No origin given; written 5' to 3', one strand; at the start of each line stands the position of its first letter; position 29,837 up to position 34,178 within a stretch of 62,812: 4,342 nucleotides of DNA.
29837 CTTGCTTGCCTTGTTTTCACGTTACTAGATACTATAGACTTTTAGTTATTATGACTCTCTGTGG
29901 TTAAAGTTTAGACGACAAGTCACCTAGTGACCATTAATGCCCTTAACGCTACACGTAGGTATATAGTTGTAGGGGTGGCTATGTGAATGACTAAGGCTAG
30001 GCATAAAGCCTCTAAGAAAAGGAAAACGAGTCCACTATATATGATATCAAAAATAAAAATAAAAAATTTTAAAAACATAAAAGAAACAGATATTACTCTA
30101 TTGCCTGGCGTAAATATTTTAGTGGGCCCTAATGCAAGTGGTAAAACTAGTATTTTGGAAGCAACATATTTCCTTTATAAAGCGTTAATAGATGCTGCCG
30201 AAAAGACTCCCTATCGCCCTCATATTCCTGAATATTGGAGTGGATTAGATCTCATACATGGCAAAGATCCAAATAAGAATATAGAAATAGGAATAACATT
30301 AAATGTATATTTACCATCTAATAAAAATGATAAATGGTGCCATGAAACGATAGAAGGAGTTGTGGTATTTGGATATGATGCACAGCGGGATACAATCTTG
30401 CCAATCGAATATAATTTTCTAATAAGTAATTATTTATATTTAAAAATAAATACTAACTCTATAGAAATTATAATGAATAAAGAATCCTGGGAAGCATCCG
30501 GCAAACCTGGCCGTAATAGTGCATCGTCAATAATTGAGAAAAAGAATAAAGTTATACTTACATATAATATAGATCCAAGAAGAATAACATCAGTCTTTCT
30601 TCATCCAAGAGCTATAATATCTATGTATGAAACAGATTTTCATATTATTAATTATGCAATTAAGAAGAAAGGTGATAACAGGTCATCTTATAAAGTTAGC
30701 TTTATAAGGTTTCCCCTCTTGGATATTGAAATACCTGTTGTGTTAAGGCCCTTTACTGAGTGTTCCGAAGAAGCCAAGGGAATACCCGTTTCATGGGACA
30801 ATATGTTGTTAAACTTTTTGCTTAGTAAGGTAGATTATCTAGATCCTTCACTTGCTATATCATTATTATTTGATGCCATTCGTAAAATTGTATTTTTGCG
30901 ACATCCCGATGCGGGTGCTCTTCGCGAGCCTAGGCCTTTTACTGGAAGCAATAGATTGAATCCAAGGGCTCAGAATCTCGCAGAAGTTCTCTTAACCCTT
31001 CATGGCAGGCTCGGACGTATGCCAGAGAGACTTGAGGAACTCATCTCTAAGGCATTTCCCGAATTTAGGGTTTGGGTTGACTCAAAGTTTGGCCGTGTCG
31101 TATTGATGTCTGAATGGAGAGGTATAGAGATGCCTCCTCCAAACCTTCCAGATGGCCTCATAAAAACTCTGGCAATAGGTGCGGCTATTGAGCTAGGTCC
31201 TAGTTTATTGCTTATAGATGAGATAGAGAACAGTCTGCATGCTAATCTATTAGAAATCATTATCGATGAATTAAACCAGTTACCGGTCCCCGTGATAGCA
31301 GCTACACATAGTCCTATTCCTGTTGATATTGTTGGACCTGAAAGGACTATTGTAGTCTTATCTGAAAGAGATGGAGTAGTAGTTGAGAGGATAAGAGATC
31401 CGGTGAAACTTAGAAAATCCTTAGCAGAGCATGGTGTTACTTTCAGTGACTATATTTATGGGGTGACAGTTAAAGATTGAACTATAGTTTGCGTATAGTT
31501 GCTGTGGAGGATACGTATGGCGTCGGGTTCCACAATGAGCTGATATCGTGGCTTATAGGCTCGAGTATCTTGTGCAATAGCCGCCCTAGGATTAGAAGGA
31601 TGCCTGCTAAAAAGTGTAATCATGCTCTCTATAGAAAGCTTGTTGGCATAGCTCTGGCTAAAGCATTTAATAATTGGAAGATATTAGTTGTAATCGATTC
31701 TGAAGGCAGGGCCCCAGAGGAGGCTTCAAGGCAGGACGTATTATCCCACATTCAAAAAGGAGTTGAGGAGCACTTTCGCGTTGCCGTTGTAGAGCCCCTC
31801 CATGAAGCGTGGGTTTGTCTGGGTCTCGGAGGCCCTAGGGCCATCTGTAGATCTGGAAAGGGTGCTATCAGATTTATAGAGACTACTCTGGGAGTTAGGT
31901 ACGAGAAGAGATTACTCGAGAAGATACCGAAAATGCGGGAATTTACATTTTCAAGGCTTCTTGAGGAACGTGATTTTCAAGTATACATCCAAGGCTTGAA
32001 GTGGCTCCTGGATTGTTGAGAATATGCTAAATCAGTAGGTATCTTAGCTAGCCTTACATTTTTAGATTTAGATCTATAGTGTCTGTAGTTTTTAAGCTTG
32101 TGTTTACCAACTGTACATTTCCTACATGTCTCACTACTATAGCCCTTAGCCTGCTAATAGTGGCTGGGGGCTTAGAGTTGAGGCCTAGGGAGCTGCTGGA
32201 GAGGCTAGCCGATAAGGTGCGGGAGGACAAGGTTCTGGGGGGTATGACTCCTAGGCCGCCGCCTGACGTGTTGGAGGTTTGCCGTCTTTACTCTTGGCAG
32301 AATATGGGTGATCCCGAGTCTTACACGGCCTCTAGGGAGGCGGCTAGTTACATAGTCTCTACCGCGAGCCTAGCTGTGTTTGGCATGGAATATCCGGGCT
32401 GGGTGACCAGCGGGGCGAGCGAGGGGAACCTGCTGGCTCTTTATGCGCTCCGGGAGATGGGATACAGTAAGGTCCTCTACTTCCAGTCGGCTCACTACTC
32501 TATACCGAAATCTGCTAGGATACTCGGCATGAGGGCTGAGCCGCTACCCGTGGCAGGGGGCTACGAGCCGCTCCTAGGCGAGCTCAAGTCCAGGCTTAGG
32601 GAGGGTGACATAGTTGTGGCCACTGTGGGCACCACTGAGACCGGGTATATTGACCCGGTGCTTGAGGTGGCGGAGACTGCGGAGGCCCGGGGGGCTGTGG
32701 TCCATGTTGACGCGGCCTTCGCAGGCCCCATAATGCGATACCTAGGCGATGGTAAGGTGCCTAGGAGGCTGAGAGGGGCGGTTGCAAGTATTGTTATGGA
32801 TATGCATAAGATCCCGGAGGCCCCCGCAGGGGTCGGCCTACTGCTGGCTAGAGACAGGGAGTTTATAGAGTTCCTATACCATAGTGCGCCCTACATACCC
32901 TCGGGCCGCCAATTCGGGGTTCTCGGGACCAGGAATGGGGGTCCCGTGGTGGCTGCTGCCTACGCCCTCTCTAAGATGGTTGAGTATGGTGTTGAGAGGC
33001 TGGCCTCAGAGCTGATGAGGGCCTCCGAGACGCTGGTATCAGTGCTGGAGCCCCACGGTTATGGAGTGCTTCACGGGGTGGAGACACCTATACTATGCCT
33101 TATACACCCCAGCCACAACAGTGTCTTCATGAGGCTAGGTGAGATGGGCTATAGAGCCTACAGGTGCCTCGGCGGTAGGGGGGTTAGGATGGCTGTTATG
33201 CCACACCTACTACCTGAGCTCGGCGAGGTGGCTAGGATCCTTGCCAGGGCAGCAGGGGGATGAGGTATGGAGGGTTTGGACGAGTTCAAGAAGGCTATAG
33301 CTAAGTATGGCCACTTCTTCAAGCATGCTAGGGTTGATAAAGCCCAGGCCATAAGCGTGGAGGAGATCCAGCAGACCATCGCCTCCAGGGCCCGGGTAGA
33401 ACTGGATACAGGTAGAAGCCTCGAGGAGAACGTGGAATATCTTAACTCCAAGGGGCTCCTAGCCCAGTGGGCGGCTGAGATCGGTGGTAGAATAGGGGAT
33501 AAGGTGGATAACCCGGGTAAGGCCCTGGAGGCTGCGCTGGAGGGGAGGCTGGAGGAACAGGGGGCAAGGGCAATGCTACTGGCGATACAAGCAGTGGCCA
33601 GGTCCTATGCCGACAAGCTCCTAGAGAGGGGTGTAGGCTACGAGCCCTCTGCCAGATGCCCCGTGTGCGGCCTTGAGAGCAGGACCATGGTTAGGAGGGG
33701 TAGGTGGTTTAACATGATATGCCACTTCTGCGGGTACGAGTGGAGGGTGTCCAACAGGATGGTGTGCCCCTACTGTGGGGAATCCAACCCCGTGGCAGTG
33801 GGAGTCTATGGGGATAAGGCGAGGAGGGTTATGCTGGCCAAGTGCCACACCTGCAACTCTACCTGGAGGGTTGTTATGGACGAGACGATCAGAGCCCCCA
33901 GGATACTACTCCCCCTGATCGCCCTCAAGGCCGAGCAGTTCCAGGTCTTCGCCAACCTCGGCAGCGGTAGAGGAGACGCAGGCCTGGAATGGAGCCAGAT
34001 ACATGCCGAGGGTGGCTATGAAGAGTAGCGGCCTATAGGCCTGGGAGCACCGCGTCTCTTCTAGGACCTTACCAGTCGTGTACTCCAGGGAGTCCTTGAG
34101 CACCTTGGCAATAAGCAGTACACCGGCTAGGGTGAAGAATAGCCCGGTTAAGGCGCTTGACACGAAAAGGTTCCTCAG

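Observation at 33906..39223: Non-canonical four-gene operon: NurA-like protein, long HerA-type ATPase, beta-CASP MBL nuclease and a small membrane protein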

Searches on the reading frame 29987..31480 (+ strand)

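Call 20: search_protein_families(library=pfam, proteins=[window:29987-31480:+], max_evalue=0.001)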
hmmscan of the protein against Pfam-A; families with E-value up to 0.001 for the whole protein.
window:29987-31480:+ (497 aa): 5 families
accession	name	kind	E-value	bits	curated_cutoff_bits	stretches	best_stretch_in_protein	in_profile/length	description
PF13304.12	AAA_21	-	3e-19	70.6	27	2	323-443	181-300/304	AAA domain, putative AbiEii toxin, Type IV TA system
PF13175.12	AAA_15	-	1.6e-15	58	32.1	1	19-166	1-150/374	AAA ATPase domain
PF13476.12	AAA_23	-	3.8e-10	41.2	27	1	22-59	1-38/201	AAA domain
PF02463.25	SMC_N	-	2.6e-09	37.3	40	1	19-63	1-47/220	RecF/RecN/SMC N terminal domain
PF11398.14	DUF2813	-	0.0005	20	21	0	20-104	3-79/372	Protein of unknown function (DUF2813)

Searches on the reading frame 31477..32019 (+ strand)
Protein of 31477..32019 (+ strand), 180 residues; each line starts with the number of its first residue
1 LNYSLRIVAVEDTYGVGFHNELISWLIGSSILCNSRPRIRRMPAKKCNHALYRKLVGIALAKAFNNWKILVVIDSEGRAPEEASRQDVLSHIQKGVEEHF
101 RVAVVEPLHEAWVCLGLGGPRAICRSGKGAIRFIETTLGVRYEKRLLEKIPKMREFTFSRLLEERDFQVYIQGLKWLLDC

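Call 3: search_protein_families(library=pfam, proteins=[window:31477-32019:+], max_evalue=0.1)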
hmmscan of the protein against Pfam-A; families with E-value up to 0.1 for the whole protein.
window:31477-32019:+ (180 aa): 0 families

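Call 4: search_protein_families(library=ncbifam, proteins=[window:31477-32019:+], max_evalue=0.1)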
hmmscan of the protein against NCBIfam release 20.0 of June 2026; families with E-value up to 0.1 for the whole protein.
window:31477-32019:+ (180 aa): 2 families
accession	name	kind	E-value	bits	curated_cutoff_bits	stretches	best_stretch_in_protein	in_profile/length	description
NF047734.1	antiphage_MADS4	equivalog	0.029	14.5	160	1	68-113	69-117/206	methylation-associated defense system protein MAD4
NF003012.0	PRK03839.1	equivalog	0.092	12.7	152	0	33-105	93-162/180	putative kinase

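Call 5: search_protein_families(library=padloc, proteins=[window:31477-32019:+], max_evalue=0.1)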
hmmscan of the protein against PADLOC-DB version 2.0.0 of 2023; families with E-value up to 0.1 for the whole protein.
window:31477-32019:+ (180 aa): 1 family
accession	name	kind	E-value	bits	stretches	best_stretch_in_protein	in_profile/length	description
PDLC04196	HEC-01B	-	0.007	14.4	1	48-113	49-114/197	-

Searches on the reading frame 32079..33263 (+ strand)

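Call 3: search_protein_families(library=pfam, proteins=[window:32079-33263:+], max_evalue=0.1)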
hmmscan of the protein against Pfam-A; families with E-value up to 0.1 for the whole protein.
window:32079-33263:+ (394 aa): 3 families
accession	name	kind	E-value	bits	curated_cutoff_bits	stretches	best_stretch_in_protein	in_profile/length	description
PF00282.25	Pyridoxal_deC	-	3.7e-12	46.1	27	1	132-263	147-285/375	Pyridoxal-dependent decarboxylase conserved domain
PF00266.25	Aminotran_5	-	1.4e-07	31.3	21.5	1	109-317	66-280/371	Aminotransferase class-V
PF01212.27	Beta_elim_lyase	-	0.087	12.6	27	0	75-272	22-225/288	Beta-eliminating lyase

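Call 4: search_protein_families(library=ncbifam, proteins=[window:32079-33263:+], max_evalue=0.1)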
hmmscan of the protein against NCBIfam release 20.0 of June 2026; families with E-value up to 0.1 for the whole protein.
window:32079-33263:+ (394 aa): 14 families
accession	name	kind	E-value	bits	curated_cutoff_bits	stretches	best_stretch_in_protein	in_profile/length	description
TIGR03812.1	tyr_de_CO2_Arch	equivalog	6.1e-43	147.1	299.4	1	47-380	19-363/375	tyrosine decarboxylase MfnA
NF002748.0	PRK02769.1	equivalog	1.9e-26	92.6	305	1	104-329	84-316/382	histidine decarboxylase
NF052646.1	DABADecarRhbB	equivalog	3.9e-17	62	900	1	97-272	148-337/491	L-2,4-diaminobutyrate decarboxylase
TIGR03799.1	NOD_PanD_pyr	equivalog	4.1e-15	55.2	606.1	1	122-273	200-362/522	pyridoxal-dependent aspartate 1-decarboxylase PanP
TIGR03235.1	DNA_S_dndA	equivalog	6.8e-07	28.9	480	1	62-261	12-216/353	cysteine desulfurase DndA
TIGR03402.1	FeS_nifS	equivalog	7.2e-07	28.3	530.75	1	62-314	13-259/379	cysteine desulfurase NifS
TIGR01788.1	Glu-decarb-GAD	equivalog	4.1e-06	25.7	380.4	1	179-331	190-351/431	glutamate decarboxylase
TIGR01825.1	gly_Cac_T_rel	subfamily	8.5e-05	21.4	535.4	1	187-342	175-319/385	BioF/Kbl family PLP-dependent acyltransferase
TIGR03403.1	nifS_epsilon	equivalog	0.00031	19.7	587.7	1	148-298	112-251/382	NifS family cysteine desulfurase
NF010611.0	PRK14012.1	equivalog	0.0053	15.7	548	1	135-261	102-224/406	IscS subfamily cysteine desulfurase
NF002806.0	PRK02948.1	subfamily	0.006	15.6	304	1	102-254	58-209/381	IscS subfamily cysteine desulfurase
TIGR01979.1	sufS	subfamily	0.037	12.9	475.1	1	173-259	156-235/403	SufS family cysteine desulfurase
NF005394.0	PRK06939.1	equivalog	0.06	12.1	460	1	188-341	187-330/397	glycine C-acetyltransferase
TIGR02006.1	IscS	equivalog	0.066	12.2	643.2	1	166-260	132-219/402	IscS subfamily cysteine desulfurase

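Call 5: search_protein_families(library=padloc, proteins=[window:32079-33263:+], max_evalue=0.1)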
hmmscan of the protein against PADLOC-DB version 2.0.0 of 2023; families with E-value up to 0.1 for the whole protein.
window:32079-33263:+ (394 aa): 2 families
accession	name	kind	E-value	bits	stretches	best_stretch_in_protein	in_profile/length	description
PDLC02759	SspA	-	2.2e-10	38.4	1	109-316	63-263/374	SspA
PDLC02657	DndA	-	5.1e-09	33.9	1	64-314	15-263/372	DndA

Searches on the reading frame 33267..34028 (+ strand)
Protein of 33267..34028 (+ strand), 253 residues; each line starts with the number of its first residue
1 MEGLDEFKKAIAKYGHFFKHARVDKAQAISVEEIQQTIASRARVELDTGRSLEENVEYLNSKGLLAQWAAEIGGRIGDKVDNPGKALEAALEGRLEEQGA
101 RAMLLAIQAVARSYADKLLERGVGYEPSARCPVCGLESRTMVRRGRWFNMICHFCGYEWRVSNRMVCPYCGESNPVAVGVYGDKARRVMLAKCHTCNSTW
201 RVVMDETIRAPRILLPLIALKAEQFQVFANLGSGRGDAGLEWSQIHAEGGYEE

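Call 3: search_protein_families(library=pfam, proteins=[window:33267-34028:+], max_evalue=0.1)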
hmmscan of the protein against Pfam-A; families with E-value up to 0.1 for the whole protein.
window:33267-34028:+ (253 aa): 10 families
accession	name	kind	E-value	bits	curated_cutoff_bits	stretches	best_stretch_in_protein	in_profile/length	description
PF23451.1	Zn_ribbon_PaaD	-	0.00067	19.7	27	0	163-198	13-47/53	PaaD zinc beta ribbon domain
PF24859.1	FdhE_central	-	0.0018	18.8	27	1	166-203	1-38/39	FdhE, central domain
PF05129.18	Zn_ribbon_Elf1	-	0.0039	17.7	29.8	1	162-203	20-59/79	Transcription elongation factor Elf1 like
PF14354.12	Lar_restr_allev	-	0.0045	17.6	28.6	0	130-157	5-33/58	Restriction alleviation protein Lar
PF14255.11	Cys_rich_CPXG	-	0.007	16.7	25.2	1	166-204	2-38/52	Cysteine-rich CPXCG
PF10571.15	UPF0547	-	0.02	15.5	29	0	151-159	16-24/26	Uncharacterised protein family UPF0547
PF18319.7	Zn_ribbon_PriA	-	0.021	15.2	26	0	150-158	17-25/27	PriA DNA helicase Cys-rich region (CRR) domain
PF01155.25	HypA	-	0.028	14.9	28.9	1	149-174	70-96/112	Hydrogenase/urease nickel incorporation, metallochaperone, hypA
PF08271.17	Zn_Ribbon_TF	-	0.033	14.2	29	0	130-158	2-28/43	TFIIB zinc-binding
PF12773.13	DZR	-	0.06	14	27.3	0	152-198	1-32/45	Double zinc ribbon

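Call 4: search_protein_families(library=ncbifam, proteins=[window:33267-34028:+], max_evalue=0.1)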
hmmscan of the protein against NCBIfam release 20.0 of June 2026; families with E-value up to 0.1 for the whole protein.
window:33267-34028:+ (253 aa): 12 families
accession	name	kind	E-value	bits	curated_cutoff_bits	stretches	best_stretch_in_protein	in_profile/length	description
TIGR03655.1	anti_R_Lar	subfamily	1.4e-07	31.7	39.6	2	167-202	4-40/55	Lar family restriction alleviation protein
NF004067.0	PRK05580.1-4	equivalog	9.7e-05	20.9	763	1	88-209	413-522/737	primosomal protein N'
TIGR00595.1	priA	equivalog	0.00034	19.3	230.35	1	107-184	206-275/509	replication restart helicase PriA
NF004072.0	PRK05580.2-4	equivalog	0.0079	14.5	1030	1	85-187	327-416/648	primosomal protein N'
NF038384.1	zinc_YnfU_fam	subfamily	0.012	15.1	36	0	124-160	12-49/52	YnfU family zinc-binding protein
NF004071.0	PRK05580.2-3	equivalog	0.016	13.2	1105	1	118-175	430-491/735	primosomal protein N'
TIGR01562.1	FdhE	equivalog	0.017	14.7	187.65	1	163-203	183-223/305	formate dehydrogenase accessory protein FdhE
NF046093.1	AZOBR_p60025_fam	subfamily_domain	0.026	13.8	150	1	196-219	77-101/232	AZOBR_p60025 family cell surface glycopolymer formation protein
NF004070.0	PRK05580.2-2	equivalog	0.026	12.6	921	1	112-175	430-486/729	primosomal protein N'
NF004066.1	PRK05580.1-3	equivalog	0.031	12.5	813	1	128-174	500-540/788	primosomal protein N'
NF004068.0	PRK05580.1-5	equivalog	0.051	11.6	1249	1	110-174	491-548/795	primosomal protein N'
NF004065.0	PRK05580.1-1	equivalog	0.067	11.4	858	1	112-210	427-517/731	primosomal protein N'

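Call 5: search_protein_families(library=padloc, proteins=[window:33267-34028:+], max_evalue=0.1)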
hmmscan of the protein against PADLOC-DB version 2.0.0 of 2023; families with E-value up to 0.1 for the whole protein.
window:33267-34028:+ (253 aa): 0 families
